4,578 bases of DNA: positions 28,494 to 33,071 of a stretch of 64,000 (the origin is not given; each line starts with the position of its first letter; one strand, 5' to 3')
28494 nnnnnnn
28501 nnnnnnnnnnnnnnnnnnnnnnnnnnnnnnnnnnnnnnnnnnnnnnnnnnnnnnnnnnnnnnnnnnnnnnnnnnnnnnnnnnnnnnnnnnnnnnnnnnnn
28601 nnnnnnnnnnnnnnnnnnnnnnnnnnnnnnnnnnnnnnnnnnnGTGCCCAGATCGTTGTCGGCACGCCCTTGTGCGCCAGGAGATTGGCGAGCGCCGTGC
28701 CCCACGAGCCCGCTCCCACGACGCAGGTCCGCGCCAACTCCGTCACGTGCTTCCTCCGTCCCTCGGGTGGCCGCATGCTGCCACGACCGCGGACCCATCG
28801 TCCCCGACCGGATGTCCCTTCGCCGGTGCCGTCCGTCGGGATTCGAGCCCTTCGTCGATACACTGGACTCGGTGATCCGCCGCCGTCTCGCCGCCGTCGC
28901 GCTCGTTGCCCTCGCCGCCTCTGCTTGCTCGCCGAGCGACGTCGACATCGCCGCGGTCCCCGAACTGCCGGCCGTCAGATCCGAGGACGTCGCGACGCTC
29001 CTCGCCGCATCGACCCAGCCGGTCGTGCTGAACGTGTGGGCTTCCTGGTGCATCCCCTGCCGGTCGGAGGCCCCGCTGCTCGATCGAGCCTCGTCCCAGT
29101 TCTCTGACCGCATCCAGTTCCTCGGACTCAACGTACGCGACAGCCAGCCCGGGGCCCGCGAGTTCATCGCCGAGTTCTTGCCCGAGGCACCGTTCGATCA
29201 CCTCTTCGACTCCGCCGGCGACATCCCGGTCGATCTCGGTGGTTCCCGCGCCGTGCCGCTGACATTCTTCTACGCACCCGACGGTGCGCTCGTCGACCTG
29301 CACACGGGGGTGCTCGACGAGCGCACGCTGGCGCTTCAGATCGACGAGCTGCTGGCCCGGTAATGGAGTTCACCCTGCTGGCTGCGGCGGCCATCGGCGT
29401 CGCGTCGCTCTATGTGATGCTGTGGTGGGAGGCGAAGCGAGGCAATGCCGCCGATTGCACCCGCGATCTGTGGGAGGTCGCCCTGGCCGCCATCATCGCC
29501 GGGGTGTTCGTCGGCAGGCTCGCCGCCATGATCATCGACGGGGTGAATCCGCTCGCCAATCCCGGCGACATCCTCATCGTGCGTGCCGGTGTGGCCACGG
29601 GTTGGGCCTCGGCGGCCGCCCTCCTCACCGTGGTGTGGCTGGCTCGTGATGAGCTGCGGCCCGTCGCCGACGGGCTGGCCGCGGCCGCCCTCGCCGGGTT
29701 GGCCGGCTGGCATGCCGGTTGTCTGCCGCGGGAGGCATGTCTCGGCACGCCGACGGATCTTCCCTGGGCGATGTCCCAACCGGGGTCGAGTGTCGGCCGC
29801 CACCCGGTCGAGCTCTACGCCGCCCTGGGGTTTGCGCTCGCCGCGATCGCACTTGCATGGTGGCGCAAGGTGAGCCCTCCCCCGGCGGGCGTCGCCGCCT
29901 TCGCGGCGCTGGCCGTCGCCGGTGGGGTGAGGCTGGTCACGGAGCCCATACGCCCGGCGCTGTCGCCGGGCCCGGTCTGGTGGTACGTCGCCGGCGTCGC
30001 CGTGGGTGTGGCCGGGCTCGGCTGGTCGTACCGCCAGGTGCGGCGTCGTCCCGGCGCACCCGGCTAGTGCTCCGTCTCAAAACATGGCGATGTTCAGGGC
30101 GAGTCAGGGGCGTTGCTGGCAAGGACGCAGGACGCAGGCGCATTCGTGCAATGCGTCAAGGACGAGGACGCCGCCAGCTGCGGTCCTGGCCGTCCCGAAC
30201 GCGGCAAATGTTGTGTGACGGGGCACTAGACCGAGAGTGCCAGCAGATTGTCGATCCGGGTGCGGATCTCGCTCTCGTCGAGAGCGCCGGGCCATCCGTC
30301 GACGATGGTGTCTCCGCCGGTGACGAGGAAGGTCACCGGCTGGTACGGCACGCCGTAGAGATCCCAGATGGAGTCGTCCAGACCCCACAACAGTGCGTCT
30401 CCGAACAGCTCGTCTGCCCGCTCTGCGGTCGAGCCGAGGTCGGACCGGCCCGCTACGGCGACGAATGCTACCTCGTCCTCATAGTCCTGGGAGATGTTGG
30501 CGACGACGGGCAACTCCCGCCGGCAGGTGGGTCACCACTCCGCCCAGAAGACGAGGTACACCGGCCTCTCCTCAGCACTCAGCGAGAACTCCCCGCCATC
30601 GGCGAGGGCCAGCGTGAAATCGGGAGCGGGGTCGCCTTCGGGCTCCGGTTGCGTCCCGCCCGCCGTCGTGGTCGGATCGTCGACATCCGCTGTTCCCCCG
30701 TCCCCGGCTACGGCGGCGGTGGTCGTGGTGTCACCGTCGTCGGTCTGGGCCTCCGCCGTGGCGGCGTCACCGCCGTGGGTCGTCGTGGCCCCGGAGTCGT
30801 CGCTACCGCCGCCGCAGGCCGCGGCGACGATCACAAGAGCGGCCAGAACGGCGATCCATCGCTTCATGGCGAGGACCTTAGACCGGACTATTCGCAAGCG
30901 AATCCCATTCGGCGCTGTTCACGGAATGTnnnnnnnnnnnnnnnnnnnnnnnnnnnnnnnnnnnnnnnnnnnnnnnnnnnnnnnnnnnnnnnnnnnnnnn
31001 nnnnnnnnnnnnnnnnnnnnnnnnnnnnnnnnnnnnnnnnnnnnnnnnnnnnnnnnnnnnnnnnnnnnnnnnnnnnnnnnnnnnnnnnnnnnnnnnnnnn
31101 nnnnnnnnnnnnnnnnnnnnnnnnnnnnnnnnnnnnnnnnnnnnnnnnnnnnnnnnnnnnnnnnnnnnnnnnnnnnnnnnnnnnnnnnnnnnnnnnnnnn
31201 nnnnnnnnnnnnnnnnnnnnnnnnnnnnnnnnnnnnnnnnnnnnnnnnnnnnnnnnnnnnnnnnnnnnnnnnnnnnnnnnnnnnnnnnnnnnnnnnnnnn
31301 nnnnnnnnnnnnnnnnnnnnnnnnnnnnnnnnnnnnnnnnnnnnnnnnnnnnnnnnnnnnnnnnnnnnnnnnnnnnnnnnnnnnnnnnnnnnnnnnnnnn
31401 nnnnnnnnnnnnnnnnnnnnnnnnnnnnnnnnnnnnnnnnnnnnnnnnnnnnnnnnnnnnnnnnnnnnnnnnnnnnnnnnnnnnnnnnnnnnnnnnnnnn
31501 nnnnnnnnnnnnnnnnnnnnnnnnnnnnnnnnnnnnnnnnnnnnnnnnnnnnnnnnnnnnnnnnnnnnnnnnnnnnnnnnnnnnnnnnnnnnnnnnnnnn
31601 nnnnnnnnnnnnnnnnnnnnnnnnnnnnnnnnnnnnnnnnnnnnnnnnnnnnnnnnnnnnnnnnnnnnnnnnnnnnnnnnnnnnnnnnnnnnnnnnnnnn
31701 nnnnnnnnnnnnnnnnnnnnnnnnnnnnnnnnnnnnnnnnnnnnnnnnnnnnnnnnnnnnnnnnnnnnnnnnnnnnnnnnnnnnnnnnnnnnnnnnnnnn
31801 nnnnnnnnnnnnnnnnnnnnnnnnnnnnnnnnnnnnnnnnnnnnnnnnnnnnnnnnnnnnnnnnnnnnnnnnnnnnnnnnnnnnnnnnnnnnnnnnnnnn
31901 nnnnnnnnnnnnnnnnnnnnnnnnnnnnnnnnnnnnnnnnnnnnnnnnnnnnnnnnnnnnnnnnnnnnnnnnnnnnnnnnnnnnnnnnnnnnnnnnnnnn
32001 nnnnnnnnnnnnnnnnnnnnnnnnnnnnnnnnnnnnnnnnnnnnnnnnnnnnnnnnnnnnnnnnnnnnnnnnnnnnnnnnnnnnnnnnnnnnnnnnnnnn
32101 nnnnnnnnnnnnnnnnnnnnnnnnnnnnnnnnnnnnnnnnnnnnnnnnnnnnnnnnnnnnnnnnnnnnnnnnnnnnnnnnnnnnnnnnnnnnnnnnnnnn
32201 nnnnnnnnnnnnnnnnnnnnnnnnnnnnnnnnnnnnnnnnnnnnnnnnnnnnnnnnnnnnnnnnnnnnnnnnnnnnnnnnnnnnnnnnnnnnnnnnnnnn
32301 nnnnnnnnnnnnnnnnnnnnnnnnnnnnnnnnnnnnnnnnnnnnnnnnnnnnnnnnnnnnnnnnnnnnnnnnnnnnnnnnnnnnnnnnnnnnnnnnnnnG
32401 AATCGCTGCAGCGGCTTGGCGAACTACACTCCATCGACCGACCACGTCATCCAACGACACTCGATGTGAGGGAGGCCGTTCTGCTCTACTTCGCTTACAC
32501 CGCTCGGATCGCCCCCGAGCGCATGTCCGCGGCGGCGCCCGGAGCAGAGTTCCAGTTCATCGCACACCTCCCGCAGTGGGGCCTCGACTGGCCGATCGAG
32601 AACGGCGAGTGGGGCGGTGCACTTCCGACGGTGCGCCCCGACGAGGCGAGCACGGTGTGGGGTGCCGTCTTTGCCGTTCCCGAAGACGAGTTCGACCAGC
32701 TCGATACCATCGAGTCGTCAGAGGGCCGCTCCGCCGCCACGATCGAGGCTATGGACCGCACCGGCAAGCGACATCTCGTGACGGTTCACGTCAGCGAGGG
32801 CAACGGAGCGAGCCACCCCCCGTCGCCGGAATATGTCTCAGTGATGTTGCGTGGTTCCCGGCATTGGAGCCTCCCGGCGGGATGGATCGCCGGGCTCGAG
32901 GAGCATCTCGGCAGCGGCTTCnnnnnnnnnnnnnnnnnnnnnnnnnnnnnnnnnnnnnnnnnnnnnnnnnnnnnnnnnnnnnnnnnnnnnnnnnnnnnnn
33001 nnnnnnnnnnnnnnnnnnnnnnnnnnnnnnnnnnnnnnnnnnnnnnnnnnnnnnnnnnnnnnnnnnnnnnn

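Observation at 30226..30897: TlpA-like thioredoxin lipoprotein with TGA replacing the first Cys of the CxxC motif (candidate UxxC selenoprotein) and a SECIS-like hairpin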

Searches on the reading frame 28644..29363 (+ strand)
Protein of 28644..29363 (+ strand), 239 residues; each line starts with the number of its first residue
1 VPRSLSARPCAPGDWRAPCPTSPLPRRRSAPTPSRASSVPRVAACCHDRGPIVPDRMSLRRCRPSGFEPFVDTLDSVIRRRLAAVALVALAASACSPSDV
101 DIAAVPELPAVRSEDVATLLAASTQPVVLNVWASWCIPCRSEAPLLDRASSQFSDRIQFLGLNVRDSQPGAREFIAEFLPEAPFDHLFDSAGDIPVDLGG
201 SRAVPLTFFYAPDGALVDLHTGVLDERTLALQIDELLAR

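Call 4: search_protein_families(library=pfam, proteins=[window:28644-29363:+], max_evalue=0.01)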
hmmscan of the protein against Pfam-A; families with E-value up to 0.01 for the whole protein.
window:28644-29363:+ (239 aa): 4 families
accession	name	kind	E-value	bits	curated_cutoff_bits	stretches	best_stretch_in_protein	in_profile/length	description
PF00085.26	Thioredoxin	-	1.6e-09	38.1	23.5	1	117-181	11-75/103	Thioredoxin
PF00578.27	AhpC-TSA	-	8.9e-08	32.6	26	1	121-216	22-121/124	AhpC/TSA family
PF08534.16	Redoxin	-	1e-07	32.3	26.6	1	121-220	25-125/148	Redoxin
PF13905.12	Thioredoxin_8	-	3.6e-05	24.5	27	1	125-187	2-64/94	Thioredoxin-like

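Call 38: search_protein_families(library=ncbifam, proteins=[window:28644-29363:+], max_evalue=0.01)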
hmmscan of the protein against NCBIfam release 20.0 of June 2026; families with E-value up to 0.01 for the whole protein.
window:28644-29363:+ (239 aa): 11 families
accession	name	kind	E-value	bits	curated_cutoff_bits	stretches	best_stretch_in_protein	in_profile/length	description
TIGR00385.1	dsbE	subfamily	8.8e-16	58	123.15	1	119-230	58-164/173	DsbE family thiol:disulfide interchange protein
NF011941.0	PRK15412.1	equivalog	4.7e-12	45.8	359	1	123-235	67-174/185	thiol:disulfide interchange protein DsbE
TIGR01068.1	thioredoxin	equivalog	1e-11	44.9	96.8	1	113-175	3-65/101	thioredoxin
NF002854.0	PRK03147.1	subfamily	1.4e-10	41.3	170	1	123-230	61-166/176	thiol-disulfide oxidoreductase ResA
NF047696.1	ThlDiSintTplARhiz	equivalog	7.1e-09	35.8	230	1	118-164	91-138/219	thiol:disulfide interchange protein TlpA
NF008229.0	PRK10996.1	equivalog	2.1e-08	34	125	1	115-169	44-97/141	thioredoxin TrxC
NF041202.1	StoA_CxxC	exception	4.4e-08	33.2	210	1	97-225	27-153/163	endospore biogenesis thiol-disulfide oxidoreductase StoA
NF006898.0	PRK09381.1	equivalog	2.3e-05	24.7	138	1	125-171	22-67/109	thioredoxin TrxA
NF038285.1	deiodinase_rel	hypoth_equivalog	0.0005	19.6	250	1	121-169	201-249/347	deiodinase family protein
NF047697.1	ThioredTrxAClost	equivalog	0.0016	18.6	140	1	121-166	14-59/105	thioredoxin TrxA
NF041054.1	WAxxUGC_long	equivalog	0.0016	17.8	300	1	85-183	64-164/354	ResA-like WAxxUGC motif-containing protein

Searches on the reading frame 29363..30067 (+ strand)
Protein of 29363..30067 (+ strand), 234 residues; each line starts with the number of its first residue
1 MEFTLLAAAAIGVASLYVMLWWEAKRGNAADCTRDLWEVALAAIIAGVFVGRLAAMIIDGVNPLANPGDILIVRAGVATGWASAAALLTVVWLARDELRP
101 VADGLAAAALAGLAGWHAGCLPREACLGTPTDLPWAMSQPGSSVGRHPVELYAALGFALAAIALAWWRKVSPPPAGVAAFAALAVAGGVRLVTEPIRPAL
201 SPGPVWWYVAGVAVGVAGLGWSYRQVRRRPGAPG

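Call 4: search_protein_families(library=pfam, proteins=[window:29363-30067:+], max_evalue=0.01)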
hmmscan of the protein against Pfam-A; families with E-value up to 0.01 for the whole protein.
window:29363-30067:+ (234 aa): 1 family
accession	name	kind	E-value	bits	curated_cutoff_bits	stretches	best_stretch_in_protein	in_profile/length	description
PF01790.23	LGT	-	5.3e-16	59.1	24.9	1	9-200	18-214/240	Prolipoprotein diacylglyceryl transferase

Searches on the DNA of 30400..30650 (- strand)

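Call 61: search_rna_families(source=window, start=30400, end=30650, threshold=evalue, max_evalue=10)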
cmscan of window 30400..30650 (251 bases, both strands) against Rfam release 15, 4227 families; matches with E-value up to 10: 6.
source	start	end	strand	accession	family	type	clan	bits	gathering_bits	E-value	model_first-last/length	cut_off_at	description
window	30506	30599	-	RF02137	HOXA11-AS1_1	Gene; lncRNA;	-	12.9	50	3.9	1-96/96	no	HOXA11 antisense RNA 1 conserved region 1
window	30565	30603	-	RF01276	sR53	Gene; snRNA; snoRNA; CD-box;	-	11.6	49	1.8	1-60/60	no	Small nucleolar RNA sR53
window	30514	30579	-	RF01149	sR10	Gene; snRNA; snoRNA; CD-box;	-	11.3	45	1.4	1-54/54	no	Small nucleolar RNA sR10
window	30542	30603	-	RF01152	sR1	Gene; snRNA; snoRNA; CD-box;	-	10.1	45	2.3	1-57/57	no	Small nucleolar RNA sR1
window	30582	30614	-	RF02975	DUF3800-XI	Gene; sRNA;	-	9.9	37.8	7.9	1-48/48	no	DUF3800-XI RNA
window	30565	30603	-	RF01126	sR41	Gene; snRNA; snoRNA; CD-box;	-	9.7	54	5.2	1-53/53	no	Small nucleolar RNA sR41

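Call 62: build_rna_model(alignment_id=A2, structure=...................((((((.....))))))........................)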
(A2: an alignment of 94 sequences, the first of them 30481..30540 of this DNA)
Model R1 built from alignment A2 (94 sequences, 60 columns); structure: as given.
model positions 60; base pairs 6; branch points 0; effective number of sequences 5.44; information 0.931 bits per position. Calibrated on 0.2 Mb of random sequence (short: E-values are rough).
structure used (alignment columns):
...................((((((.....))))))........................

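Call 63: search_with_rna_model(model_id=R1, sources=[window, L001, L002, L003, L004, L005, L006, L007, L008, L009, L010, L011, L012, L013, L014, L015, L016, L017, L036, L037, L039, L153], max_evalue=10)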
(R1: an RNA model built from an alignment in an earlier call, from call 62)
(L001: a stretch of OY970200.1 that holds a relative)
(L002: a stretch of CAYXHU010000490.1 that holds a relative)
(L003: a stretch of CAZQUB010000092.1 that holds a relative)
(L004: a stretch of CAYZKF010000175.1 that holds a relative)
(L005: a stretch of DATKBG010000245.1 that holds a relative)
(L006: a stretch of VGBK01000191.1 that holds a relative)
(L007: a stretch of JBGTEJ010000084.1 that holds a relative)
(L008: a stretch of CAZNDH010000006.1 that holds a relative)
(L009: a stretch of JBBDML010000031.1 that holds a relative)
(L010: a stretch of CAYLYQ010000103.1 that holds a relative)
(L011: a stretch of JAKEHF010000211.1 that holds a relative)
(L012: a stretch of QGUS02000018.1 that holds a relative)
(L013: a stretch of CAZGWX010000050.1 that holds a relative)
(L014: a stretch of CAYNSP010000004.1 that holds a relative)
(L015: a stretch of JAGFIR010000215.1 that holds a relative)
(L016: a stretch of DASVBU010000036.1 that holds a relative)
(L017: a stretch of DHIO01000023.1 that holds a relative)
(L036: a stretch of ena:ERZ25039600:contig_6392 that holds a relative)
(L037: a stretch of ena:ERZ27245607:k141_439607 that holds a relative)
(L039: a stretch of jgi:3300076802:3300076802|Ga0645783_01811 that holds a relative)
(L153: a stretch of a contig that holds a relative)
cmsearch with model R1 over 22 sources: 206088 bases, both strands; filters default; matches with E-value up to 10: 45.
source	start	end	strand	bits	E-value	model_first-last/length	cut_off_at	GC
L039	6346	6405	+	77.4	7.3e-16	1-60/60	no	0.67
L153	7342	7401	+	77.2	8.1e-16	1-60/60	no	0.63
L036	6352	6411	+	75.8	1.7e-15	1-60/60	no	0.57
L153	8388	8447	+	70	3.7e-14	1-60/60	no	0.57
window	30481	30540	-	67.4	1.5e-13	1-60/60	no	0.65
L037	6394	6453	+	67.2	1.7e-13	1-60/60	no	0.6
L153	6525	6584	+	60.6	5.8e-12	1-60/60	no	0.63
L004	2017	2076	+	58.8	1.5e-11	1-60/60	no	0.63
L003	3079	3138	+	51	9.2e-10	1-60/60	no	0.7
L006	2343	2402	+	42.9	7.2e-08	1-60/60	no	0.68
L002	1497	1556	+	42.7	7.7e-08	1-60/60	no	0.62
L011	3088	3147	+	42.3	9.9e-08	1-60/60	no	0.65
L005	1720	1779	+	41.4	1.5e-07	1-60/60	no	0.63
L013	703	762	+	40.2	3e-07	1-60/60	no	0.65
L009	3271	3330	+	38.9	5.8e-07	1-60/60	no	0.7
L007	3253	3312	+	37.3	1.4e-06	1-60/60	no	0.58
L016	3205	3264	+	36.6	2e-06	1-60/60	no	0.62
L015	3088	3147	+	36.6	2e-06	1-60/60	no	0.68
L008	3274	3333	+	35.8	3.2e-06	1-60/60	no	0.68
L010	2772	2831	+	34.9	5e-06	1-60/60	no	0.7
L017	169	228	+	34.8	5.1e-06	1-60/60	no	0.58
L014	3088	3147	+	33.6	9.8e-06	1-60/60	no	0.58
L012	3088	3147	+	27.8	0.00022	1-60/60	no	0.65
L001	3439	3498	+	22.4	0.0038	1-60/60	no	0.65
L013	3831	3921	-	13.8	0.38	1-60/60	no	0.65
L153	2100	2152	+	12.2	0.87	1-60/60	no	0.6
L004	1281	1324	-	10.9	1.8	1-60/60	no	0.57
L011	4579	4640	+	10.4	2.3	1-60/60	no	0.66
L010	1694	1728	-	9.5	3.8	20-60/60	no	0.66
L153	13776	13790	+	9.4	4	1-60/60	no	0.6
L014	3551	3606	-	9.4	4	1-60/60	no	0.64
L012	6172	6219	-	9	4.9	1-60/60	no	0.67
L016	6289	6327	-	8.8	5.5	9-60/60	no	0.67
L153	5622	5652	-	8.7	5.8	1-60/60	no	0.52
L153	2200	2238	+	8.3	6.9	1-60/60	no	0.59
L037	6481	6512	+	7.9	8.7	20-53/60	no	0.72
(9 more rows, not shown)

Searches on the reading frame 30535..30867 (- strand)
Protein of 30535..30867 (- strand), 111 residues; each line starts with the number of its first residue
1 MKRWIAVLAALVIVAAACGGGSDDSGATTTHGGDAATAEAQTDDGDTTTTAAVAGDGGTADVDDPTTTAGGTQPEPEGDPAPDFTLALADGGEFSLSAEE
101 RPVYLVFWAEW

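Call 47: find_encoding_contigs(protein=P0106, flank=1000, max_places=2)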
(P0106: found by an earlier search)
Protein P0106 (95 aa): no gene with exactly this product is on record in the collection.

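Call 48: find_encoding_contigs(protein=P0107, flank=500, max_places=1)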
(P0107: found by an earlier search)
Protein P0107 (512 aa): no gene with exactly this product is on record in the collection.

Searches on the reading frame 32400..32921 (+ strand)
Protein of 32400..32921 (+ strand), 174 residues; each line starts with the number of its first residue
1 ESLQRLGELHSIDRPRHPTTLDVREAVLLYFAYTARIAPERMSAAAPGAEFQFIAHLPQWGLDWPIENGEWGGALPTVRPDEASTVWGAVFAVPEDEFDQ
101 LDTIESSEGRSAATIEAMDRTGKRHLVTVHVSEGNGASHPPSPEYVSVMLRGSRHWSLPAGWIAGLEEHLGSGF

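Call 27: search_protein_families(library=pfam, proteins=[window:32400-32921:+], max_evalue=0.00001)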
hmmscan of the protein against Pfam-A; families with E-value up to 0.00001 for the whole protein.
window:32400-32921:+ (174 aa): 1 family
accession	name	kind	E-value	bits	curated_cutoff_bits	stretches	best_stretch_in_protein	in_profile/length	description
PF13772.11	AIG2_2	-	7.7e-09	36.3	27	1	86-166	2-83/83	AIG2-like family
